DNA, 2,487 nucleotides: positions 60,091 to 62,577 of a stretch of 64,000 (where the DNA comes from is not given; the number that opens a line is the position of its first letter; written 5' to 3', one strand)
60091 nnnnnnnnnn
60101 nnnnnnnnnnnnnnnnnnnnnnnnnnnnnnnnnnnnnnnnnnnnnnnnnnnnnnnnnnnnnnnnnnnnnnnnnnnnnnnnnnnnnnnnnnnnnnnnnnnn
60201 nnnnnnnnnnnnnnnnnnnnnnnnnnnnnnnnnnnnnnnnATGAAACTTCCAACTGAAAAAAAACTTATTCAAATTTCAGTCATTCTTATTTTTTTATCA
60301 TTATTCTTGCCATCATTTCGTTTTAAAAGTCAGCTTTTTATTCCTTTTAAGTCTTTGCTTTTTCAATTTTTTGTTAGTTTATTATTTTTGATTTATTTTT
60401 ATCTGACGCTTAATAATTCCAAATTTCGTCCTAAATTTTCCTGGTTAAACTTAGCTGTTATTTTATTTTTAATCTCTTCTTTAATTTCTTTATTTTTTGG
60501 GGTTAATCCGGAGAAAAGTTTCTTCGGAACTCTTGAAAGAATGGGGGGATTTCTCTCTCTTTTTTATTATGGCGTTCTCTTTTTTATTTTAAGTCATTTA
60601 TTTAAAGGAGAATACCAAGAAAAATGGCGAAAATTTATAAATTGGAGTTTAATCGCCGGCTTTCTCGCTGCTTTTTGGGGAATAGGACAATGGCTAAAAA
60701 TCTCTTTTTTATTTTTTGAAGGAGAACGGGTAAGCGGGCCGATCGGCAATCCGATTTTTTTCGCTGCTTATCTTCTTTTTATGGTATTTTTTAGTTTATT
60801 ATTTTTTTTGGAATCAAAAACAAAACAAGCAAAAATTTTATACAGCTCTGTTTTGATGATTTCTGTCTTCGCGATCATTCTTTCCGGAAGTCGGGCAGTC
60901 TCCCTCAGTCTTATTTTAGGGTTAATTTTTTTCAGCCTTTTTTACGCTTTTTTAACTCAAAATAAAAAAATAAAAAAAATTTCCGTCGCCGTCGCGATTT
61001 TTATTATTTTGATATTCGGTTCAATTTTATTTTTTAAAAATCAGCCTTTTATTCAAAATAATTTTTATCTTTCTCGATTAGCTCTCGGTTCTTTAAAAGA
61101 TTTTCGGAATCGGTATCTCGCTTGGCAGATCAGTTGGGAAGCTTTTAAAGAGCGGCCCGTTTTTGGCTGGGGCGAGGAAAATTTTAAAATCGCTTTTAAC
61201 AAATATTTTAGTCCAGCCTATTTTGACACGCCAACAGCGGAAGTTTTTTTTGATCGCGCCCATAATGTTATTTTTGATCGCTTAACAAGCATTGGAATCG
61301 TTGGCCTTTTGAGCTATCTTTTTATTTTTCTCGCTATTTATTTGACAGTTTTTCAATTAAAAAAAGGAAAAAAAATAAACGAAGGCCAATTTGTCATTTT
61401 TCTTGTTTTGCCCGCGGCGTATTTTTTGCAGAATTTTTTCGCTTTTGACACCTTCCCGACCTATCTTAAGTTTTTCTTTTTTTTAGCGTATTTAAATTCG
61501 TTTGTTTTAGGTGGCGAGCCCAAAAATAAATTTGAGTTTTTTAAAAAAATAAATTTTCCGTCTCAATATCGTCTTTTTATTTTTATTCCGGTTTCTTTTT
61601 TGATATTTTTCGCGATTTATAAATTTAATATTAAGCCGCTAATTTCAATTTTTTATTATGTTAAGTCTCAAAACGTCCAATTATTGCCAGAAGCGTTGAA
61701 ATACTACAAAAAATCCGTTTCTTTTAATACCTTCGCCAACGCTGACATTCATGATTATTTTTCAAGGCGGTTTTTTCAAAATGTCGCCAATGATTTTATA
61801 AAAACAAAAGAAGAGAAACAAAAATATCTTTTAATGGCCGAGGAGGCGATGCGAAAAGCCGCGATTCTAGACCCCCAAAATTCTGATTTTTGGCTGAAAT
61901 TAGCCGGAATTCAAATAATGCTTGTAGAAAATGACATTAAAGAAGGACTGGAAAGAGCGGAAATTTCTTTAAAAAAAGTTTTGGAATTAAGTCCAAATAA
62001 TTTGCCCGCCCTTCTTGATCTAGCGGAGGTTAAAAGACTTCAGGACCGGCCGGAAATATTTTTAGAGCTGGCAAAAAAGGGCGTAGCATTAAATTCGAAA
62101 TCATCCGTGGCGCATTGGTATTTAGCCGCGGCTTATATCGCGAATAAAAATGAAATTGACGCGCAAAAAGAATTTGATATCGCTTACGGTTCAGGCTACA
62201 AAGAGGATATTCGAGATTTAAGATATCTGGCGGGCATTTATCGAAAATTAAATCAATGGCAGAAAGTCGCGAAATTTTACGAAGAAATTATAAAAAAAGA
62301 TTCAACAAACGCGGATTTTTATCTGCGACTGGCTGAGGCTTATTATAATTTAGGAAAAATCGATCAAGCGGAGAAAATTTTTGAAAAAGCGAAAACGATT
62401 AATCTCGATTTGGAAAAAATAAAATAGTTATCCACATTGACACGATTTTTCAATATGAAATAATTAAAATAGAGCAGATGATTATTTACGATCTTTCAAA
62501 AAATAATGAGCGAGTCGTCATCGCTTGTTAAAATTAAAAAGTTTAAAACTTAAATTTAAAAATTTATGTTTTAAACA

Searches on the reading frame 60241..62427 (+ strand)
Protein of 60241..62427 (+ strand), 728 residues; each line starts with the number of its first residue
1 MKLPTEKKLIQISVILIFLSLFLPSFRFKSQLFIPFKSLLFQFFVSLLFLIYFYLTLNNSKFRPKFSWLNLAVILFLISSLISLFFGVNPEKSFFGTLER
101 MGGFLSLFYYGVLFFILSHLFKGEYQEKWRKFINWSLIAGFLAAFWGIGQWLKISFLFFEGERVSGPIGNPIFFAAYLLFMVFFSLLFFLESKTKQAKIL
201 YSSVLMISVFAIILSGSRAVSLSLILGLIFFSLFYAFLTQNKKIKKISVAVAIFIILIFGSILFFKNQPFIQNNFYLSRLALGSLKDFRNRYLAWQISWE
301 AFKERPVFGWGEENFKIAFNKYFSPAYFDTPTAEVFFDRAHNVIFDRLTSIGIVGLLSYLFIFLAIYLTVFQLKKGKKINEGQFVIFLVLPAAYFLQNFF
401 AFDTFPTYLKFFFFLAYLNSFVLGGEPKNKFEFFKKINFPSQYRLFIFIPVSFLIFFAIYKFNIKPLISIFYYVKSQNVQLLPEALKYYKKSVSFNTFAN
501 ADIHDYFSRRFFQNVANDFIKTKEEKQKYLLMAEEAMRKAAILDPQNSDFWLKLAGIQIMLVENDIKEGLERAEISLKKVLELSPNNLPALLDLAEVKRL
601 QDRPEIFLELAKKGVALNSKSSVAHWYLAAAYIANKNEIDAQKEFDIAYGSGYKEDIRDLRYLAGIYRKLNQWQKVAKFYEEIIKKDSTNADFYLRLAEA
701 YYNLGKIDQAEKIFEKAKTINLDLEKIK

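Call 11: search_protein_families(library=pfam, proteins=[window:60241-62427:+], max_evalue=0.001)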
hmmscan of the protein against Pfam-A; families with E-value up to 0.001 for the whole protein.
window:60241-62427:+ (728 aa): 16 families
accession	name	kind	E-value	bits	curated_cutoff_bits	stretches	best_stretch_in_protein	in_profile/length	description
PF04932.20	Wzy_C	-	1.7e-19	70.6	31.7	1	205-360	3-149/149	O-Antigen ligase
PF14559.12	TPR_19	-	3.3e-15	56.6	25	1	671-717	5-51/68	Tetratricopeptide repeat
PF13431.12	TPR_17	-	1.3e-12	47.4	24.4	1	679-711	1-33/34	Tetratricopeptide repeat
PF07719.23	TPR_2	-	1.3e-10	41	27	1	691-721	1-31/34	Tetratricopeptide repeat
PF00515.34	TPR_1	-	8.6e-10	38.5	27.8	1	691-721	1-31/34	Tetratricopeptide repeat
PF13428.12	TPR_14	-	1.6e-08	34.9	23.5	0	660-700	4-44/44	Tetratricopeptide repeat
PF23914.1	TPR_CcmH_CycH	-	1.6e-07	31.7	42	1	531-597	67-130/158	Cytochrome c-type biogenesis protein H TPR domain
PF13181.12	TPR_8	-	1.3e-06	28.5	25.7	1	691-721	1-31/34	Tetratricopeptide repeat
PF13176.12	TPR_7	-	2.2e-06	27.7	27.9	0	663-689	5-33/36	Tetratricopeptide repeat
PF12895.13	ANAPC3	-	8e-06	26.5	27.2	1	655-717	21-82/82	Anaphase-promoting complex, cyclosome, subunit 3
PF13424.12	TPR_12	-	2.4e-05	24.9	30.1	0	694-720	6-32/77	Tetratricopeptide repeat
PF13414.12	TPR_11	-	5.3e-05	23.3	26.8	0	666-705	3-42/42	TPR repeat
PF13432.12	TPR_16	-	0.00012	22.8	32.7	0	671-718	11-58/65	Tetratricopeptide repeat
PF25064.1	ARM_TT21_5th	-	0.00039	21.1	27.8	0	665-719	9-63/117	TT21 fifth ARM repeats domain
PF13374.12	TPR_10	-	0.00059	20.2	27.5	0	692-719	3-30/42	Tetratricopeptide repeat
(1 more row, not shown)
